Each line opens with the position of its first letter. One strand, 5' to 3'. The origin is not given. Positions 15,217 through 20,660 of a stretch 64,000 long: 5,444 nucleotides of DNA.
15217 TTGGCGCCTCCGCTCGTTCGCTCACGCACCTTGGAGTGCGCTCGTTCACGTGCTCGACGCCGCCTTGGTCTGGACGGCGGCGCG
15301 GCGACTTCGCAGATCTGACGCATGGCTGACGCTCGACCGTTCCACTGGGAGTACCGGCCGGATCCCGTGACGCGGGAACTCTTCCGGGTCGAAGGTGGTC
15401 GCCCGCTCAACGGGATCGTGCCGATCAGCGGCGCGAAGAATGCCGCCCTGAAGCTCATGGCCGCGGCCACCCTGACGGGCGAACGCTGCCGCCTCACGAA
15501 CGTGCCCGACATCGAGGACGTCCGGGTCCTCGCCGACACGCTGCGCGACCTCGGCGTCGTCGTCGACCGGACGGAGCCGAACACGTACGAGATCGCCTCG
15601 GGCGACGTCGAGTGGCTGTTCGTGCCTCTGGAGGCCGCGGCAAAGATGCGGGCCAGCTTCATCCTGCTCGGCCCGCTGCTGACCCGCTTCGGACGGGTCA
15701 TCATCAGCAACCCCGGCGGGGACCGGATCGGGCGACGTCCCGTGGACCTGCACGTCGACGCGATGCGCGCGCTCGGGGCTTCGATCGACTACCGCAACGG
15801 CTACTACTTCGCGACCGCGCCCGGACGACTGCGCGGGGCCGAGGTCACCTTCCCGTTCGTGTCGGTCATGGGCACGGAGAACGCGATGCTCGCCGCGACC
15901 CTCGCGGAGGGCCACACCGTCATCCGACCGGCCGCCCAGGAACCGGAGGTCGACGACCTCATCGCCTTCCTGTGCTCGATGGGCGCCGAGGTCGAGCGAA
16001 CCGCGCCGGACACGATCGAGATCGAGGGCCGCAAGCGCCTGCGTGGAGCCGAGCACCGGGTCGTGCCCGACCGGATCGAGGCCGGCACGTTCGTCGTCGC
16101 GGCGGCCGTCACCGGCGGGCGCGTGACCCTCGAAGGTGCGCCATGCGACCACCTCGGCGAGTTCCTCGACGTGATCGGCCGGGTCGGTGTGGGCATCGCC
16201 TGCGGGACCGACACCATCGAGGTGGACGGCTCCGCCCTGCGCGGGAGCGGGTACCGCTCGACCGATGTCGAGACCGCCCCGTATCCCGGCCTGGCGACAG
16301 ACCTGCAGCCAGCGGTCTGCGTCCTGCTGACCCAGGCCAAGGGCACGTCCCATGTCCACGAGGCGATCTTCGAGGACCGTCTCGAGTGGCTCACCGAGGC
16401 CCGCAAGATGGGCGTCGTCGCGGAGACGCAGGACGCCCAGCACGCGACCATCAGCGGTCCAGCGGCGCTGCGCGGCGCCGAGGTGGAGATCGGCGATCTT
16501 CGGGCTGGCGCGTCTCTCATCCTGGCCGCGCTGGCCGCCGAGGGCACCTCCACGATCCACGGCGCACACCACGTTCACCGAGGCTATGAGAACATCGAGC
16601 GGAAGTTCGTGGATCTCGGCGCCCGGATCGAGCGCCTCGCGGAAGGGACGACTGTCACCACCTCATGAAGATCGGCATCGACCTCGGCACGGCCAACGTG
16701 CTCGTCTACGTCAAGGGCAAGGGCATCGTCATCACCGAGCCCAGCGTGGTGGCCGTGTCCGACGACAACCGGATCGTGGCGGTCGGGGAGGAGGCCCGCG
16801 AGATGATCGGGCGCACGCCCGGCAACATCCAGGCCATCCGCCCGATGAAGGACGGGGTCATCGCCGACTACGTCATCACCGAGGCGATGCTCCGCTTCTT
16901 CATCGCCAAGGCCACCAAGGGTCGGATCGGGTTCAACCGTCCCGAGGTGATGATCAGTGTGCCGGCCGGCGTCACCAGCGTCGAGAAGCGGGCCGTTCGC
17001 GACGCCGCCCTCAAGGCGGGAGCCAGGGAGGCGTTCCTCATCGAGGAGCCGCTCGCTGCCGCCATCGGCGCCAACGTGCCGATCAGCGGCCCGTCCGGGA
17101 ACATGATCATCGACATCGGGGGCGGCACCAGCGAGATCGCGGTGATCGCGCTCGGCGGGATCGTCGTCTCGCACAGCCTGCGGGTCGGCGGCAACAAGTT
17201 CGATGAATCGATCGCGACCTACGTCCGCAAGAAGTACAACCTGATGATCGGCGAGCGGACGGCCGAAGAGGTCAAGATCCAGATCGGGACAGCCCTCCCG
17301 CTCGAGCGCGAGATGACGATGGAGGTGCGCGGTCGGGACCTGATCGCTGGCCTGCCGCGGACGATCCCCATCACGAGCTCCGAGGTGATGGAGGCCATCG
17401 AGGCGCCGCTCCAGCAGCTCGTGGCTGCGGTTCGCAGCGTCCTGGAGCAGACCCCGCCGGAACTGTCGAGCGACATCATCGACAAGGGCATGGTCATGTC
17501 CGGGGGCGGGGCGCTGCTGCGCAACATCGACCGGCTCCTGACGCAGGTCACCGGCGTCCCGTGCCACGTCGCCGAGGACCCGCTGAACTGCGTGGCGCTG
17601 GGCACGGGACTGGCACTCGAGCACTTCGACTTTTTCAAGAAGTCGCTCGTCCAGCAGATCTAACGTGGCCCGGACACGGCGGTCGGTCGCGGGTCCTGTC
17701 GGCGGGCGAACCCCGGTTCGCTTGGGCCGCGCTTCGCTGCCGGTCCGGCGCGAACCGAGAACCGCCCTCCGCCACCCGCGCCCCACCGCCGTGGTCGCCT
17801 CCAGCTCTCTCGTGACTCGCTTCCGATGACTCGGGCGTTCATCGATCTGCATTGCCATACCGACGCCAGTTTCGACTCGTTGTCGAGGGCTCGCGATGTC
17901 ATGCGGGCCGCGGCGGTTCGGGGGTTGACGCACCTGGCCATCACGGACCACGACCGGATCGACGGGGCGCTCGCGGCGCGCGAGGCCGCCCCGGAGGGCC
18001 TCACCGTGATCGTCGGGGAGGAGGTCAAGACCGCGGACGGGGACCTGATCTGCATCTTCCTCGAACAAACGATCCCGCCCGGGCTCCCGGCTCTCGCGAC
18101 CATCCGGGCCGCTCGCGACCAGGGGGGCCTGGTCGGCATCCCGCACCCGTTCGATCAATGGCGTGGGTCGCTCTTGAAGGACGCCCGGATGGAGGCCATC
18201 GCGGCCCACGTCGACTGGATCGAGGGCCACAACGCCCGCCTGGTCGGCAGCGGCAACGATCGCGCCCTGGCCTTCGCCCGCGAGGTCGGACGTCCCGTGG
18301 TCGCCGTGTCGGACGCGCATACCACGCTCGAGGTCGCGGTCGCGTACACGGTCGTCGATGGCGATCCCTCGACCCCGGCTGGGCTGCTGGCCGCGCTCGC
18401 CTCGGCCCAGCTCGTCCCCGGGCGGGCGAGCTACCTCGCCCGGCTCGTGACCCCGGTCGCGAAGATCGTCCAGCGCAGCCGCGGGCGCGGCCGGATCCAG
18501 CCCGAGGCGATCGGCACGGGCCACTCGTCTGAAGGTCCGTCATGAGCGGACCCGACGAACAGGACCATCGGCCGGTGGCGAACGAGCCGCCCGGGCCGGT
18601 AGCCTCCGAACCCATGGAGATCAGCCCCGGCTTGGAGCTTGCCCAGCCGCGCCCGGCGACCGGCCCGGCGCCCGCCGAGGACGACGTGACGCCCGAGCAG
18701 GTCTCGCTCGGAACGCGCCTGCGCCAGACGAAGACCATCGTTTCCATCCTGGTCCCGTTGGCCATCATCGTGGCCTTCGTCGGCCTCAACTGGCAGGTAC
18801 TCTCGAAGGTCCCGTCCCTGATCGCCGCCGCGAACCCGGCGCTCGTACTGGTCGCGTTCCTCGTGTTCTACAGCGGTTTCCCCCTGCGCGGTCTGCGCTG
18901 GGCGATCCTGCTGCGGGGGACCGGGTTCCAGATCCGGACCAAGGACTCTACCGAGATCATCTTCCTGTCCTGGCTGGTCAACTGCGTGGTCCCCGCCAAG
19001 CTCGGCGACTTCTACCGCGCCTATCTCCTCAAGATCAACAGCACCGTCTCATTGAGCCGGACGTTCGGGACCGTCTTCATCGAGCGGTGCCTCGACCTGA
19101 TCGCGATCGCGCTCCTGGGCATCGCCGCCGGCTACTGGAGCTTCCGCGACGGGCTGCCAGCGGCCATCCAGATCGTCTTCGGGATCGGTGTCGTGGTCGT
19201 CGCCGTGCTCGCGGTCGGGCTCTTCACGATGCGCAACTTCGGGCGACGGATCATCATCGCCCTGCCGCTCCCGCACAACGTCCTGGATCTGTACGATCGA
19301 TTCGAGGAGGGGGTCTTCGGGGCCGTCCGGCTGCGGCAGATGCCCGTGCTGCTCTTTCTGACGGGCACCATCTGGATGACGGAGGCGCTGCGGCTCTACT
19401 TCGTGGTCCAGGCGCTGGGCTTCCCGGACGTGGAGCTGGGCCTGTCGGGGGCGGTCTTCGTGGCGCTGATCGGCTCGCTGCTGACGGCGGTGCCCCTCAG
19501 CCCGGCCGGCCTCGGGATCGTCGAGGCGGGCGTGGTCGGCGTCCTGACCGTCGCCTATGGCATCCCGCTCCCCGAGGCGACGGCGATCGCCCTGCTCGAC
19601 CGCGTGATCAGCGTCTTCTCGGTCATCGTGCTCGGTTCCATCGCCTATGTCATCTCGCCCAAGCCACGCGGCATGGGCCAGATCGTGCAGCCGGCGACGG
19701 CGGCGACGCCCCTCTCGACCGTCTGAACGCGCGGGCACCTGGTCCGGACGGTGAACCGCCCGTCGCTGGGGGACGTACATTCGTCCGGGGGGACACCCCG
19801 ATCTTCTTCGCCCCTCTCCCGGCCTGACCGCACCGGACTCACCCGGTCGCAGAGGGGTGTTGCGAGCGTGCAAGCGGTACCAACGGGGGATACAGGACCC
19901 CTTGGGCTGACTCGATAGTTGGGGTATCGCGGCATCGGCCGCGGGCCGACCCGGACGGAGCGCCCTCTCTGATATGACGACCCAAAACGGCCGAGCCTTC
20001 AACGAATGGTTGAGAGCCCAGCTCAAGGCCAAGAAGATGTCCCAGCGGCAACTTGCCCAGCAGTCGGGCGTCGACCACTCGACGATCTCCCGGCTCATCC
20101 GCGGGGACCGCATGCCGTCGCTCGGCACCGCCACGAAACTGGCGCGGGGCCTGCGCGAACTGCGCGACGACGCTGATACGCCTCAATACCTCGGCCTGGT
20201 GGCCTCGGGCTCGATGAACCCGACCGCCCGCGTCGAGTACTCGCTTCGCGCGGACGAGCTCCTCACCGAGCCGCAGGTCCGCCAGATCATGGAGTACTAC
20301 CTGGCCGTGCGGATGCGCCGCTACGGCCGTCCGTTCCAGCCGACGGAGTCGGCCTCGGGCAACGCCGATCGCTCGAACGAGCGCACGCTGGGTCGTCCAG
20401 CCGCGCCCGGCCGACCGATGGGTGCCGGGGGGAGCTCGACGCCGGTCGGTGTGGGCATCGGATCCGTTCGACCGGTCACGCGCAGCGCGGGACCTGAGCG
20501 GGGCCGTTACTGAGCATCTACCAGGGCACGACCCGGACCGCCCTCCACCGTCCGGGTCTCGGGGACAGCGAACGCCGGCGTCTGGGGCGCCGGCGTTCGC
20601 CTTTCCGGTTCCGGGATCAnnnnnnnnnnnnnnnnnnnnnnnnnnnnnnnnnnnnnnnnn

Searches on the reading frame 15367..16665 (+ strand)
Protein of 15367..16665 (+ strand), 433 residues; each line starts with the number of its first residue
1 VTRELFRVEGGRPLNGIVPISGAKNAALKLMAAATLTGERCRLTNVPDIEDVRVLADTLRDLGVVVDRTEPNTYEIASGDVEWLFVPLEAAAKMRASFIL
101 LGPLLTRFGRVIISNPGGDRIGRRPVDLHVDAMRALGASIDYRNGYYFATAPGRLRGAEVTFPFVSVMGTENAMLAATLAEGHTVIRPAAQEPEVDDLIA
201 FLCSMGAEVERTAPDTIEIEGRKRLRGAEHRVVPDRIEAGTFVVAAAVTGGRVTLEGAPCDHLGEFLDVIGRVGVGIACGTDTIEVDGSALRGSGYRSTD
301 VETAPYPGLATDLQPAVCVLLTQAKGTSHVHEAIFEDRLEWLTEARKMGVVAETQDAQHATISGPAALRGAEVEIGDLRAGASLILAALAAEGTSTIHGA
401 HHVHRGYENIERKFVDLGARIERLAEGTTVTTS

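Call 36: search_protein_families(library=pfam, proteins=[window:15367-16665:+], max_evalue=0.001)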
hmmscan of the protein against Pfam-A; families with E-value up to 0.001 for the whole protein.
window:15367-16665:+ (433 aa): 1 family
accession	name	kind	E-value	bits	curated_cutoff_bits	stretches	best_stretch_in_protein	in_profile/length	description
PF00275.25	EPSP_synthase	-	2.2e-92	310.4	22.8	1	8-413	1-416/417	EPSP synthase (3-phosphoshikimate 1-carboxyvinyltransferase)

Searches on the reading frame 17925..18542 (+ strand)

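Call 36: search_protein_families(library=pfam, proteins=[window:17925-18542:+], max_evalue=0.001)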
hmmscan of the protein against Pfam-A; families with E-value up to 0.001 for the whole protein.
window:17925-18542:+ (206 aa): 1 family
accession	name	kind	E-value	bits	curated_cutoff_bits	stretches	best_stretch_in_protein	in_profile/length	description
PF13263.12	PHP_C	-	7.3e-12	45.1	21.3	1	110-161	3-54/56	PHP-associated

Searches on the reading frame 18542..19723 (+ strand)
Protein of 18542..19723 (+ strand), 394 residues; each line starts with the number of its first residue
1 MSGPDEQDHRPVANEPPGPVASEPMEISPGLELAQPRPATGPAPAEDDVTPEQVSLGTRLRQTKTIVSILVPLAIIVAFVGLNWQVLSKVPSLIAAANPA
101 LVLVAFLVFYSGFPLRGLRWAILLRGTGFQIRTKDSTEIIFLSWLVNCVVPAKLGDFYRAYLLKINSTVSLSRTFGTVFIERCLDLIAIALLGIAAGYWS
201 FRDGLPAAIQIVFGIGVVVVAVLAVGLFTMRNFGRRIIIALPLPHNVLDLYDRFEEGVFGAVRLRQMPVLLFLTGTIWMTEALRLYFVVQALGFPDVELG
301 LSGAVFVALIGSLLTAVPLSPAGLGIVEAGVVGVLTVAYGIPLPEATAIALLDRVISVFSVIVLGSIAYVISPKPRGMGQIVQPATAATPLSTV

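Call 36: search_protein_families(library=pfam, proteins=[window:18542-19723:+], max_evalue=0.001)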
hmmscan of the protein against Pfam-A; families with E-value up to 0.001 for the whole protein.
window:18542-19723:+ (394 aa): 1 family
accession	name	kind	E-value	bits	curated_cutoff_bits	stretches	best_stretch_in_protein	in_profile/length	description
PF03706.18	LPG_synthase_TM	-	3.2e-43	148.7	33.4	1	73-365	5-302/302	Lysylphosphatidylglycerol synthase TM region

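Call 59: search_protein_families(library=ncbifam, proteins=[window:18542-19723:+], max_evalue=0.001)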
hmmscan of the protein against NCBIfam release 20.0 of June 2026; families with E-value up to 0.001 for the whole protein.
window:18542-19723:+ (394 aa): 1 family
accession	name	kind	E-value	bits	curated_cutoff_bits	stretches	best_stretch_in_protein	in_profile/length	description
TIGR00374.1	TIGR00374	subfamily_domain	4.3e-38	131.5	43.2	1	66-372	2-313/323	flippase-like domain-containing protein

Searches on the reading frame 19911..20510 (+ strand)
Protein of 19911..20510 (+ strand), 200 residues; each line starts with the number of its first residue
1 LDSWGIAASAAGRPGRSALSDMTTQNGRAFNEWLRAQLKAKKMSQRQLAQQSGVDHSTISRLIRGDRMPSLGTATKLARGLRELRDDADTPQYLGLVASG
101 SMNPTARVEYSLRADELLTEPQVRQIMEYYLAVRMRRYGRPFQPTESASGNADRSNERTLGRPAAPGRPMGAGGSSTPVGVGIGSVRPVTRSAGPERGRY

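Call 85: search_protein_families(library=pfam, proteins=[window:19911-20510:+], max_evalue=0.01)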
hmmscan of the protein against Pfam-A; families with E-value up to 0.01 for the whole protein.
window:19911-20510:+ (200 aa): 5 families
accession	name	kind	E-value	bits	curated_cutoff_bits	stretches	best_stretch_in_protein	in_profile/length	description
PF01381.28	HTH_3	-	8.3e-14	51.8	23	1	34-81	1-48/55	Helix-turn-helix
PF13560.12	HTH_31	-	4.9e-08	33.6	27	1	39-86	11-59/64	Helix-turn-helix domain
PF13443.12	HTH_26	-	2.3e-05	25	22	1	34-79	2-48/63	Cro/C1-type HTH DNA-binding domain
PF13936.12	HTH_38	-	3.2e-05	24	27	1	36-64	14-42/44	Helix-turn-helix domain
PF12844.13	HTH_19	-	0.0058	17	30.2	0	34-79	4-49/64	Helix-turn-helix domain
